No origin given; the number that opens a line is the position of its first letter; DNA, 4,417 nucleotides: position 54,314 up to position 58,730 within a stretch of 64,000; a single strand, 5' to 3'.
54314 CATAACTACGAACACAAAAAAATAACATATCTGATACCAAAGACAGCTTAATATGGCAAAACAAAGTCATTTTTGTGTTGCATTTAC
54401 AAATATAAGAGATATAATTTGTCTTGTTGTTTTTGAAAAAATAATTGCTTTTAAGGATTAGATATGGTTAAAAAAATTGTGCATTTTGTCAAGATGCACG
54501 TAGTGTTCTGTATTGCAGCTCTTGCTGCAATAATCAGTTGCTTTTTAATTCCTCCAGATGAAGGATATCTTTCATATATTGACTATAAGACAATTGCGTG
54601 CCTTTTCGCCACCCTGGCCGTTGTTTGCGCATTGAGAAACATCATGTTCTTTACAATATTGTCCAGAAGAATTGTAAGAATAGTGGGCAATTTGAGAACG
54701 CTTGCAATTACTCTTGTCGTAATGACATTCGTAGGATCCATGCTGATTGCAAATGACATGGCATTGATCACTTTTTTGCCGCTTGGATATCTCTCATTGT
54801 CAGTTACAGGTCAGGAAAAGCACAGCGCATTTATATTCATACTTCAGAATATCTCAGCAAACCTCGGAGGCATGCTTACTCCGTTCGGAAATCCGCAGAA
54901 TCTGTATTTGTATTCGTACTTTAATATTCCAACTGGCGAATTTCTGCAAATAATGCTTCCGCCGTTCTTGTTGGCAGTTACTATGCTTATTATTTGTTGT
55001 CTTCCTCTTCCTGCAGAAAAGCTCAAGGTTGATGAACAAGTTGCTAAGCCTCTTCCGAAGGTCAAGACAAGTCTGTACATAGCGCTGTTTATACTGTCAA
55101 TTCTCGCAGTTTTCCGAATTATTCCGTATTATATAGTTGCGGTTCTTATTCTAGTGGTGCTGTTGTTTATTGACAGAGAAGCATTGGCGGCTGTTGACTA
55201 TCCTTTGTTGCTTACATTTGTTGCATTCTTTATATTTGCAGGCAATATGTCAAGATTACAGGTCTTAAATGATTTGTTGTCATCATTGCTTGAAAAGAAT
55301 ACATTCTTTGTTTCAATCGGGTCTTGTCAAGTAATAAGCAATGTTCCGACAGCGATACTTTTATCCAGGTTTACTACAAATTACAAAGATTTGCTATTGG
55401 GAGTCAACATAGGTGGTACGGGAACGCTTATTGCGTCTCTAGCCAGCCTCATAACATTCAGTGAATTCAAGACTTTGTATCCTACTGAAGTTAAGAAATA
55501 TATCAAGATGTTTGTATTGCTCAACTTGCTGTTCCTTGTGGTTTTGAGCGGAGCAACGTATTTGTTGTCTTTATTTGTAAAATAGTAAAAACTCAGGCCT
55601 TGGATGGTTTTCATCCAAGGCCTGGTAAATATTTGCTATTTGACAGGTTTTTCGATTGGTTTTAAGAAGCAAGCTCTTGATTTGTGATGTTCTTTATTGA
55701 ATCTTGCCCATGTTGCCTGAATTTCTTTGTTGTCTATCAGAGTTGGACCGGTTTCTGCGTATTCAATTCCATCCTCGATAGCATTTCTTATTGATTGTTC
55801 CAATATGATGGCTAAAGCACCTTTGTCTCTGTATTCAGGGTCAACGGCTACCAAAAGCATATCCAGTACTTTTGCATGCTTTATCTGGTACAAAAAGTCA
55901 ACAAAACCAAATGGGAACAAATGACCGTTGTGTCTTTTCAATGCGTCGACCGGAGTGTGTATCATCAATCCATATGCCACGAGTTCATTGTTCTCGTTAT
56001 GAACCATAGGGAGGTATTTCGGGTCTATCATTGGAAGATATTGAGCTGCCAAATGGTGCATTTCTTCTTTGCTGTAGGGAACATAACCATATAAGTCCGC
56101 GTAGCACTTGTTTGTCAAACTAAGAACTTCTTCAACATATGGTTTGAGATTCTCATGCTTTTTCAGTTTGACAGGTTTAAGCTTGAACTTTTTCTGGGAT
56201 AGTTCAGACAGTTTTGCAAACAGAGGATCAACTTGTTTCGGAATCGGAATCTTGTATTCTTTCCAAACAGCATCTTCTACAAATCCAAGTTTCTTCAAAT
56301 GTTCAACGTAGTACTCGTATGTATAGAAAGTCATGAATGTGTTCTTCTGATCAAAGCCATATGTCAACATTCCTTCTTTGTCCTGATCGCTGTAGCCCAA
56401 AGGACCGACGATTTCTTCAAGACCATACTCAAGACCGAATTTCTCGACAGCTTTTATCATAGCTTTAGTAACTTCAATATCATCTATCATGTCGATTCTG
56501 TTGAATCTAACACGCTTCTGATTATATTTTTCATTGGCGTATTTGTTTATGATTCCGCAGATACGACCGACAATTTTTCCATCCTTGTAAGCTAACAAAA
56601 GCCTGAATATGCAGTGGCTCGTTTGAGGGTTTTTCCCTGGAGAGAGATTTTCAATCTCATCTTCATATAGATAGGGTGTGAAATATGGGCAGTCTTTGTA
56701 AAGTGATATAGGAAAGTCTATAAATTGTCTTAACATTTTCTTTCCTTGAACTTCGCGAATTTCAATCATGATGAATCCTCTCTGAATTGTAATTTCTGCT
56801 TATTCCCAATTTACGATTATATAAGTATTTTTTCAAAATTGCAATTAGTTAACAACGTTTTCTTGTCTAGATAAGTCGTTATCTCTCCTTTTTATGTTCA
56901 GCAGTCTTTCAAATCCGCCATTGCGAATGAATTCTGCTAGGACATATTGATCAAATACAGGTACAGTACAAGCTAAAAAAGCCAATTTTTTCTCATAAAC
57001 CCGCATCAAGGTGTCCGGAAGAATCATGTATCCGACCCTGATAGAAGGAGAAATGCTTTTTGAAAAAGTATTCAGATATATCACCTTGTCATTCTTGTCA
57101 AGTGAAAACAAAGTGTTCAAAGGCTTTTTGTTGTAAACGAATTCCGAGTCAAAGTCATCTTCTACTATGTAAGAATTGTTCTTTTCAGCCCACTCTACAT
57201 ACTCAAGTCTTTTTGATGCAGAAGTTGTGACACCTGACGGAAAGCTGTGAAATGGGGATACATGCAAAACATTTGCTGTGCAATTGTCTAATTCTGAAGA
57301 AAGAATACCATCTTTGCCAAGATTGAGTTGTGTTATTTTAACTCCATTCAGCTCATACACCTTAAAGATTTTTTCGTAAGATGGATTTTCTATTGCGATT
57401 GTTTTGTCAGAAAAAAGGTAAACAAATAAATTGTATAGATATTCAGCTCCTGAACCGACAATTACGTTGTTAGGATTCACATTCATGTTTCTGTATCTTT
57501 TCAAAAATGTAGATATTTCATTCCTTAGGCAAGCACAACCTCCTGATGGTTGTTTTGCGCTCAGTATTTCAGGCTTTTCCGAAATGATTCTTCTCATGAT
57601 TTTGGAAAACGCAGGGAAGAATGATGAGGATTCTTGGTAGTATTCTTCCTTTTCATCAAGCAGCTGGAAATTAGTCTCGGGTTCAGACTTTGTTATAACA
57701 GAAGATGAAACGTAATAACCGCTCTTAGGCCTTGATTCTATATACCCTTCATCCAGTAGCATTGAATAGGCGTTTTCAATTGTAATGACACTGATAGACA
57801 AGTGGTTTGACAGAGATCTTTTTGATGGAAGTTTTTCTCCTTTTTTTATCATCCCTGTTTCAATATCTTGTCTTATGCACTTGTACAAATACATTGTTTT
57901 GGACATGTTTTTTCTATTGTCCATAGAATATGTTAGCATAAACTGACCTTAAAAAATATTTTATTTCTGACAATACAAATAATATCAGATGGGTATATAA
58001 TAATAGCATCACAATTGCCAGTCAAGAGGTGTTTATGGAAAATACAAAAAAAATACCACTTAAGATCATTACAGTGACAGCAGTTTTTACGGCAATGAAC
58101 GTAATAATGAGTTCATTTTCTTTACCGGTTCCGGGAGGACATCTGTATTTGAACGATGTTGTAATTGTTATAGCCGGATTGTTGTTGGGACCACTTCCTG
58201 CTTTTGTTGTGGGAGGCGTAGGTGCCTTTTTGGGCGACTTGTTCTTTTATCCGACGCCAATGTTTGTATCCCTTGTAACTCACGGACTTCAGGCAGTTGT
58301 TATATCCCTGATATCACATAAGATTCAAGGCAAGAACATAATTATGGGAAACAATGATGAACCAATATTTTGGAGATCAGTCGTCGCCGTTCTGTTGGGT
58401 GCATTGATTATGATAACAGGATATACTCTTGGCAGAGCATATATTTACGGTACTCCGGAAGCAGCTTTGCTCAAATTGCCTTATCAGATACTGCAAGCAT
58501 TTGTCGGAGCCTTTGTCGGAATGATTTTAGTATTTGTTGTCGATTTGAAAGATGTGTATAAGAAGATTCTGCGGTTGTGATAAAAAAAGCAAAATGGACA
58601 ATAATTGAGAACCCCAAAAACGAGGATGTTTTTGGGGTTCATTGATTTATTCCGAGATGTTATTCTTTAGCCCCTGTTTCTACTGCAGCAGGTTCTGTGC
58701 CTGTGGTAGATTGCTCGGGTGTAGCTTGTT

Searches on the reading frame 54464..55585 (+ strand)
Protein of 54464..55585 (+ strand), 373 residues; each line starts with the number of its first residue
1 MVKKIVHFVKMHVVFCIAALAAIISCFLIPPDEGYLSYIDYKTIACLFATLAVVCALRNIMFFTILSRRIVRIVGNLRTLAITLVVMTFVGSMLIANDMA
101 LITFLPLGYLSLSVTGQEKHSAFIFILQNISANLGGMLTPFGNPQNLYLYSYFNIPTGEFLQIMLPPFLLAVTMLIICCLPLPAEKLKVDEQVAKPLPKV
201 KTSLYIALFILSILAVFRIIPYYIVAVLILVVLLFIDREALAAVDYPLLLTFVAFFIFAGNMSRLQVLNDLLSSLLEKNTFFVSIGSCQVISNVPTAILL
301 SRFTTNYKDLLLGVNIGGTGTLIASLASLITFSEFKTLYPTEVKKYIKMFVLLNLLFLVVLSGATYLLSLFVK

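Call 71: search_protein_families(library=pfam, proteins=[window:54464-55585:+], max_evalue=0.001)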
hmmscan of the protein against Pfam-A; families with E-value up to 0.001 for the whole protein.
window:54464-55585:+ (373 aa): 1 family
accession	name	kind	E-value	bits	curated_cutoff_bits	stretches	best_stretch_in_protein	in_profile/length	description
PF03600.22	CitMHS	-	2.8e-29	102.7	31.9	1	10-300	10-310/336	Citrate transporter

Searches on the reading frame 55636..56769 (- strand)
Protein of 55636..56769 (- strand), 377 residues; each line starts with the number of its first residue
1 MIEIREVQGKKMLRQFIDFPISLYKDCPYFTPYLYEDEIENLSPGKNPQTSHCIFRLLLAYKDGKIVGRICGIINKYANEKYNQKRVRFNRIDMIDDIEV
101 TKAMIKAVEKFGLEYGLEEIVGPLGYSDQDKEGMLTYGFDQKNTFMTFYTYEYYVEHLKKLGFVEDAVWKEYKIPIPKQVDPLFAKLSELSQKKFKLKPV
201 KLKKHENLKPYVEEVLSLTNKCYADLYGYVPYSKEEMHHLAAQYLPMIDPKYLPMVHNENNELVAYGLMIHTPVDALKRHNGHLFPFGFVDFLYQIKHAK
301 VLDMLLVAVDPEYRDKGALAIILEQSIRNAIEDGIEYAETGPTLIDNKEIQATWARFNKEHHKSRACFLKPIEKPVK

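Call 71: search_protein_families(library=pfam, proteins=[window:55636-56769:-], max_evalue=0.001)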
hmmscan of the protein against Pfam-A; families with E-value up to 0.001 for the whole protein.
window:55636-56769:- (377 aa): 1 family
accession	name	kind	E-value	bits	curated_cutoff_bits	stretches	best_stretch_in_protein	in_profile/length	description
PF00583.31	Acetyltransf_1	-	5.4e-06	27.1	20.7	0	230-339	14-97/116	Acetyltransferase (GNAT) family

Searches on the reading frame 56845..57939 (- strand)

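Call 71: search_protein_families(library=pfam, proteins=[window:56845-57939:-], max_evalue=0.001)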
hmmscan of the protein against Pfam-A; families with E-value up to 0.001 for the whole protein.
window:56845-57939:- (364 aa): 2 families
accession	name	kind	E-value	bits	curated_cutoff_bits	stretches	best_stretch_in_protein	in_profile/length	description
PF00155.27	Aminotran_1_2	-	3.2e-15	56.6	19.7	1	129-317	38-243/361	Aminotransferase class I and II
PF00392.27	GntR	-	8.4e-12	45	27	1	19-77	6-64/64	Bacterial regulatory proteins, gntR family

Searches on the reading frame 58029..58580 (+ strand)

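Call 71: search_protein_families(library=pfam, proteins=[window:58029-58580:+], max_evalue=0.001)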
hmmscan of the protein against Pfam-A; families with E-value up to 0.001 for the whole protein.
window:58029-58580:+ (183 aa): 2 families
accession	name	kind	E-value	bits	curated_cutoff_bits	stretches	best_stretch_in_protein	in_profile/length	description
PF07155.17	ECF-ribofla_trS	-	1.1e-25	91.1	26.7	1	11-169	4-168/172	ECF-type riboflavin transporter, S component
PF12822.12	ECF_trnsprt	-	4.4e-08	33.7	30.7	1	14-169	3-166/169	ECF transporter, substrate-specific component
